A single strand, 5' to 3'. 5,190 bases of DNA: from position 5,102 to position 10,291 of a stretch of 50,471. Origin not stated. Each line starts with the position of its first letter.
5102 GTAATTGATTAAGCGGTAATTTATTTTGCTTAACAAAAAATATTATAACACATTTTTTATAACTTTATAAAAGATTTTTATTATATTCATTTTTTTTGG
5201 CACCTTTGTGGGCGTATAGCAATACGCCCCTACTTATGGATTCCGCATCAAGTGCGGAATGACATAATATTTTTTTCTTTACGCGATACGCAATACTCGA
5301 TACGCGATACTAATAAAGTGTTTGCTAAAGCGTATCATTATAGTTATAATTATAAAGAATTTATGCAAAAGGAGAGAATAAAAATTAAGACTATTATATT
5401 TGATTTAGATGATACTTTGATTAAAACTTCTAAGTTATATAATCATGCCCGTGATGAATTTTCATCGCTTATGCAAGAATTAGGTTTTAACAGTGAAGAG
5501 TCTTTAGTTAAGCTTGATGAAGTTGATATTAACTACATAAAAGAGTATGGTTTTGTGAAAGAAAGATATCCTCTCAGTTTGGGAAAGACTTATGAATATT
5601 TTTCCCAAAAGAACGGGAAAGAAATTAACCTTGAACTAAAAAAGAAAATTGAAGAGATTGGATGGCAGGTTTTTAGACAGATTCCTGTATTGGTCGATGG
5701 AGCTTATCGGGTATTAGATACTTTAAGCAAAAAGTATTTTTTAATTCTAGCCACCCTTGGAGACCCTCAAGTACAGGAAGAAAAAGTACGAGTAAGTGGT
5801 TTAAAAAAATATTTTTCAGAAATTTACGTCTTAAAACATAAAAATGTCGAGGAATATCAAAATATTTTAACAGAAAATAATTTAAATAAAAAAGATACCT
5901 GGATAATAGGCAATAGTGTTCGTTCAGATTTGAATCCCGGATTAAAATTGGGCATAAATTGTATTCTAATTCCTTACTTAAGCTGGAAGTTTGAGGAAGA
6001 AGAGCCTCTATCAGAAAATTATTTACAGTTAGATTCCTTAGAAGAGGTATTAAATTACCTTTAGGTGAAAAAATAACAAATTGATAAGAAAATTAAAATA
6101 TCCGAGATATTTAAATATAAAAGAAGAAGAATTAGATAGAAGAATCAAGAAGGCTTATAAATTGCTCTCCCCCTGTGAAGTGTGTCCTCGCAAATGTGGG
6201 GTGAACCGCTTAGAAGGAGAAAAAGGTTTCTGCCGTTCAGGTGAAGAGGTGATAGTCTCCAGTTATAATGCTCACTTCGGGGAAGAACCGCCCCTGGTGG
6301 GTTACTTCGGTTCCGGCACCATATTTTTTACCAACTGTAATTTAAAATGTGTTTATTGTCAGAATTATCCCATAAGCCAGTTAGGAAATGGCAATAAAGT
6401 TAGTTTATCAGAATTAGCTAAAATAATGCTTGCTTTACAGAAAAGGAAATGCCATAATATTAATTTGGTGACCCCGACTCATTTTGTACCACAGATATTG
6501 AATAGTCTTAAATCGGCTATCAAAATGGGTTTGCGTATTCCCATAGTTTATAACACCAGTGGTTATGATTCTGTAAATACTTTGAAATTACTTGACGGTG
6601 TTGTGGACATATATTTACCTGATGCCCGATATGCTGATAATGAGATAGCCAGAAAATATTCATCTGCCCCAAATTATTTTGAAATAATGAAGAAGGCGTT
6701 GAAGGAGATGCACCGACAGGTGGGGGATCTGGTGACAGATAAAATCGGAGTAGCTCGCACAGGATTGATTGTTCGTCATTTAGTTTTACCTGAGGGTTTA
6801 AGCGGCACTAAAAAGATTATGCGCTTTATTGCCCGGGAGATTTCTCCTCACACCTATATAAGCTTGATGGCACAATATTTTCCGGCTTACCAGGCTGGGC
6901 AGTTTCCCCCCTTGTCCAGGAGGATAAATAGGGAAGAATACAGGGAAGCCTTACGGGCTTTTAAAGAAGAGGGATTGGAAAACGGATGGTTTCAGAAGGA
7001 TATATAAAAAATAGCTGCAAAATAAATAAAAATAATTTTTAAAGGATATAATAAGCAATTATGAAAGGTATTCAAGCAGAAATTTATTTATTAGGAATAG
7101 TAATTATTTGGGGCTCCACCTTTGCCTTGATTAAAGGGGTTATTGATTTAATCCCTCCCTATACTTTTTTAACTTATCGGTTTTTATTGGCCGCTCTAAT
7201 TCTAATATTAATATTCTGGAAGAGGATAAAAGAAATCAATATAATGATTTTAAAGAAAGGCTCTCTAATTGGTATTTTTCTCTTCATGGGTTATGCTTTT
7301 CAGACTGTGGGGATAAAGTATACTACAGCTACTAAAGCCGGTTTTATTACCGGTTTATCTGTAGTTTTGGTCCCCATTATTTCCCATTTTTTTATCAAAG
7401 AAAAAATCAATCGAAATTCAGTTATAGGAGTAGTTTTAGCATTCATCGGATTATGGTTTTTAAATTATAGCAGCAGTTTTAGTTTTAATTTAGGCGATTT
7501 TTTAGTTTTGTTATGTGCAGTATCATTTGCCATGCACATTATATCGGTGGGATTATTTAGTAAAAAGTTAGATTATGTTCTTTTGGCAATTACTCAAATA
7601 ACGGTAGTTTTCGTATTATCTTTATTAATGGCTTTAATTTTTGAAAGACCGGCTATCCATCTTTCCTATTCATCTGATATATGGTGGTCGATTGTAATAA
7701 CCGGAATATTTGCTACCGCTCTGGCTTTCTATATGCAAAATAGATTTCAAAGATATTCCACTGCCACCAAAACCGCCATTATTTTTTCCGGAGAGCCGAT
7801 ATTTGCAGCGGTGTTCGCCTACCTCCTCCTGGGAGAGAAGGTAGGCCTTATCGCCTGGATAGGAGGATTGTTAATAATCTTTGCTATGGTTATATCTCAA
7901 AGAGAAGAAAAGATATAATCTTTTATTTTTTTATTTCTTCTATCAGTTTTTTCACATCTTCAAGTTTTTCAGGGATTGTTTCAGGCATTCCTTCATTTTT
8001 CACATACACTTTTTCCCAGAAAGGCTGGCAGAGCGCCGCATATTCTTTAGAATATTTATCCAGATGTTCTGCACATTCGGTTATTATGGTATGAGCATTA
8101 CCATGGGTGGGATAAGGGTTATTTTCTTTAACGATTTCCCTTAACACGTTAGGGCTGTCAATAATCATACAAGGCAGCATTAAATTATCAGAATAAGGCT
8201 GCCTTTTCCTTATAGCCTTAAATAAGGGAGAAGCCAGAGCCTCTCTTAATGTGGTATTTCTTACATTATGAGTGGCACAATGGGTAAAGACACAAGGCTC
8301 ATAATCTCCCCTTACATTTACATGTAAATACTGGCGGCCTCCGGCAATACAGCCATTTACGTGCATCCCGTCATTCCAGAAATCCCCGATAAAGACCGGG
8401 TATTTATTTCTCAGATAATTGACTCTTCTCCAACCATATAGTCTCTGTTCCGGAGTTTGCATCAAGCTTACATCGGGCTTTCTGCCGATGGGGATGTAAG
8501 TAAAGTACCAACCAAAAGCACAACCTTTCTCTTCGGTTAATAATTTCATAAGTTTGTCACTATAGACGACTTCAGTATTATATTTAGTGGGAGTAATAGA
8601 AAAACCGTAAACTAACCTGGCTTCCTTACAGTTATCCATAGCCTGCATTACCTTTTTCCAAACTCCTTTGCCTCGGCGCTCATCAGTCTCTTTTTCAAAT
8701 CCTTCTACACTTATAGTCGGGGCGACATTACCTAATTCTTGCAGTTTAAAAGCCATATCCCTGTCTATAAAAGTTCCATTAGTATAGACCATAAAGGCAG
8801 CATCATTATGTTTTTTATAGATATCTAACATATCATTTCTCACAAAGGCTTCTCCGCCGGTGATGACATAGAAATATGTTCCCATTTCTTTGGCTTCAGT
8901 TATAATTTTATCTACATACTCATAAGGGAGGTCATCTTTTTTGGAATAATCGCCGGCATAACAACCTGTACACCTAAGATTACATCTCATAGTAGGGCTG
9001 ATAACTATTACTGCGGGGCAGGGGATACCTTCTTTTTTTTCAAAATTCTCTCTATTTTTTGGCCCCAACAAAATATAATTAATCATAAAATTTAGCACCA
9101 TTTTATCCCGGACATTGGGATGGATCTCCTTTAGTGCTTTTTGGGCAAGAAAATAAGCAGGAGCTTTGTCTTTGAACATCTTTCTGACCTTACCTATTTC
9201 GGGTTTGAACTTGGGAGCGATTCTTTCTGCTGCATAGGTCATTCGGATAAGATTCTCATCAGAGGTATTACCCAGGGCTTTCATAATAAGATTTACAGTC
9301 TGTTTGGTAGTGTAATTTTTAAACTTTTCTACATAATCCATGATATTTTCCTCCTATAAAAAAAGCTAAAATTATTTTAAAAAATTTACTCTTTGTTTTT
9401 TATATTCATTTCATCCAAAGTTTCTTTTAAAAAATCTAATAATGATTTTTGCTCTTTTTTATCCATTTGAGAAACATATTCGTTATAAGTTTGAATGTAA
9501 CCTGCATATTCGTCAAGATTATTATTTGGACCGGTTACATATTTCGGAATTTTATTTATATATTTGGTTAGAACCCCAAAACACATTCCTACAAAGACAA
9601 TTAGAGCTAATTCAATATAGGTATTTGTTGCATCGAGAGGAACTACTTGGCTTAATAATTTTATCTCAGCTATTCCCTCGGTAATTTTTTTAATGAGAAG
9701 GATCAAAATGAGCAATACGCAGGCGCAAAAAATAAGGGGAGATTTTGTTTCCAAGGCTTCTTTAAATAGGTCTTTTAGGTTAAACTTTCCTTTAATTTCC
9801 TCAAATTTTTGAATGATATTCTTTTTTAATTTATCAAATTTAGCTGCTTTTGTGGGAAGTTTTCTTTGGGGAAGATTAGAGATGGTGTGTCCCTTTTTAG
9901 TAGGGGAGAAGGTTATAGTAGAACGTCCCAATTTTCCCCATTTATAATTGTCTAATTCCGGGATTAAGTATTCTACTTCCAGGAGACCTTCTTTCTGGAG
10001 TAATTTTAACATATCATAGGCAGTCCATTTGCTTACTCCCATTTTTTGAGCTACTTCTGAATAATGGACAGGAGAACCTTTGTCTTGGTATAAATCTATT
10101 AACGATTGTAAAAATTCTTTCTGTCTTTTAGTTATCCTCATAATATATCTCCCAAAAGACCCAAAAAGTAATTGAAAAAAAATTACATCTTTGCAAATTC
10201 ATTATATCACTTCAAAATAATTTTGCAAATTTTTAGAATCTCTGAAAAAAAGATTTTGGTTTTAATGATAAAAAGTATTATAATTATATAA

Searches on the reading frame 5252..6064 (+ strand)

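Call 55: search_protein_families(library=pfam, proteins=[window:5252-6064:+])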
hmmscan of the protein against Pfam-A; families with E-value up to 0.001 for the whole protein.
window:5252-6064:+ (270 aa): 2 families
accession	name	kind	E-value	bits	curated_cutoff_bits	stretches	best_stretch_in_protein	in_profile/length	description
PF13419.12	HAD_2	-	4.2e-12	47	23.8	1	48-239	1-177/178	Haloacid dehalogenase-like hydrolase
PF00702.32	Hydrolase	-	4.9e-09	37.3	26.4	1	45-227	1-184/191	haloacid dehalogenase-like hydrolase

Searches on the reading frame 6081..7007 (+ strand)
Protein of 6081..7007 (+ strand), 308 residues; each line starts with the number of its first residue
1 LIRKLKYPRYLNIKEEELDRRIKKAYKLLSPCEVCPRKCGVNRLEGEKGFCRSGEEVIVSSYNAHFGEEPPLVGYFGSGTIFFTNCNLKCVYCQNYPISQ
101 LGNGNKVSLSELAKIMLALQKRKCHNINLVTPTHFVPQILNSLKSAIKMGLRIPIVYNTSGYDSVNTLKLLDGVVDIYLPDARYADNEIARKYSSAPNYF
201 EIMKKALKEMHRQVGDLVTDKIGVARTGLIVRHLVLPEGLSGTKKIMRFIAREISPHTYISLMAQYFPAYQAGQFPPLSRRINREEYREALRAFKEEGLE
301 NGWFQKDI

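Call 55: search_protein_families(library=pfam, proteins=[window:6081-7007:+])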
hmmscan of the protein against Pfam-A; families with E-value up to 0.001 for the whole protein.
window:6081-7007:+ (308 aa): 2 families
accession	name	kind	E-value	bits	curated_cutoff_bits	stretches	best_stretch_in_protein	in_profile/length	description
PF04055.27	Radical_SAM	-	4e-13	50.3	29.5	1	81-219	2-145/166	Radical SAM superfamily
PF13353.11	Fer4_12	-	0.00018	22.2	22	1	80-130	9-59/137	4Fe-4S single cluster domain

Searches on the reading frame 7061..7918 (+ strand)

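Call 55: search_protein_families(library=pfam, proteins=[window:7061-7918:+])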
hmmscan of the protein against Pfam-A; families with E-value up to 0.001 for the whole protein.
window:7061-7918:+ (285 aa): 1 family
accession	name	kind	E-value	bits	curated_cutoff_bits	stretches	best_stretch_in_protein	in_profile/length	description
PF00892.27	EamA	-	2.2e-43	148.2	28.2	2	7-135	4-134/135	EamA-like transporter family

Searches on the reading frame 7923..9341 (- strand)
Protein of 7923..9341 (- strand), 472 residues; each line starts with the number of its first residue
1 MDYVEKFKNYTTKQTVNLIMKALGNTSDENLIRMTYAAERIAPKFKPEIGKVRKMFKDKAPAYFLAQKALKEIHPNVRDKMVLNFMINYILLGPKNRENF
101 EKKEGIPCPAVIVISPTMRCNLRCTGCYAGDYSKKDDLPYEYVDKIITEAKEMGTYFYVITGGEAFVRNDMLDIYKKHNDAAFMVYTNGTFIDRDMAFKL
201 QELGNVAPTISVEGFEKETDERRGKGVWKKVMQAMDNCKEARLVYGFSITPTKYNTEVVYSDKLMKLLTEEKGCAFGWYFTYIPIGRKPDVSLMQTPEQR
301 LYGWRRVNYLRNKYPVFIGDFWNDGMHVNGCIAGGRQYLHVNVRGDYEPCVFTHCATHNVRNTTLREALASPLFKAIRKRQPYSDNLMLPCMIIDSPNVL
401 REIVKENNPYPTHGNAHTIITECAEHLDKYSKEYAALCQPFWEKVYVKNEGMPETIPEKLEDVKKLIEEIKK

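Call 55: search_protein_families(library=pfam, proteins=[window:7923-9341:-])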
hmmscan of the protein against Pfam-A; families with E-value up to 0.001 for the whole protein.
window:7923-9341:- (472 aa): 2 families
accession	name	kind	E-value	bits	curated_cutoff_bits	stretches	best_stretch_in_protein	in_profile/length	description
PF04055.27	Radical_SAM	-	1.3e-20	74.6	29.5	1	114-243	1-141/166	Radical SAM superfamily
PF13186.11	SPASM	-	6.3e-05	23.6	21.5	1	331-383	1-58/67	Iron-sulfur cluster-binding domain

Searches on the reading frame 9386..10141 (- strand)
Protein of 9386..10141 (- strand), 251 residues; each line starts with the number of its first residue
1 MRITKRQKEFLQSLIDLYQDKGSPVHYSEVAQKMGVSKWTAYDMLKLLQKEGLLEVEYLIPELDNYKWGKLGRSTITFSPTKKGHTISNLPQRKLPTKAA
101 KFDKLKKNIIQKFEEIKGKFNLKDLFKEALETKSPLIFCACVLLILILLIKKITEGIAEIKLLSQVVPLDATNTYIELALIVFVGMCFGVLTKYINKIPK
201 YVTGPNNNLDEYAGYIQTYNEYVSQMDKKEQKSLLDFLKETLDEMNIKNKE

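Call 55: search_protein_families(library=pfam, proteins=[window:9386-10141:-])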
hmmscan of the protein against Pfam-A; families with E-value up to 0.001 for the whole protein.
window:9386-10141:- (251 aa): 3 families
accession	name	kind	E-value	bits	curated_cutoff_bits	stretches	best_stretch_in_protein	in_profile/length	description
PF03444.21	HrcA_DNA-bdg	-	8.5e-06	25.8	21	1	3-55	2-54/79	Winged helix-turn-helix transcription repressor, HrcA DNA-binding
PF01726.22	LexA_DNA_bind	-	1.5e-05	25.1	23.7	1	3-56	4-58/65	LexA DNA binding domain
PF01325.25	Fe_dep_repress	-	2.5e-05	24.8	26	1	5-57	4-55/60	Iron dependent repressor, N-terminal DNA binding domain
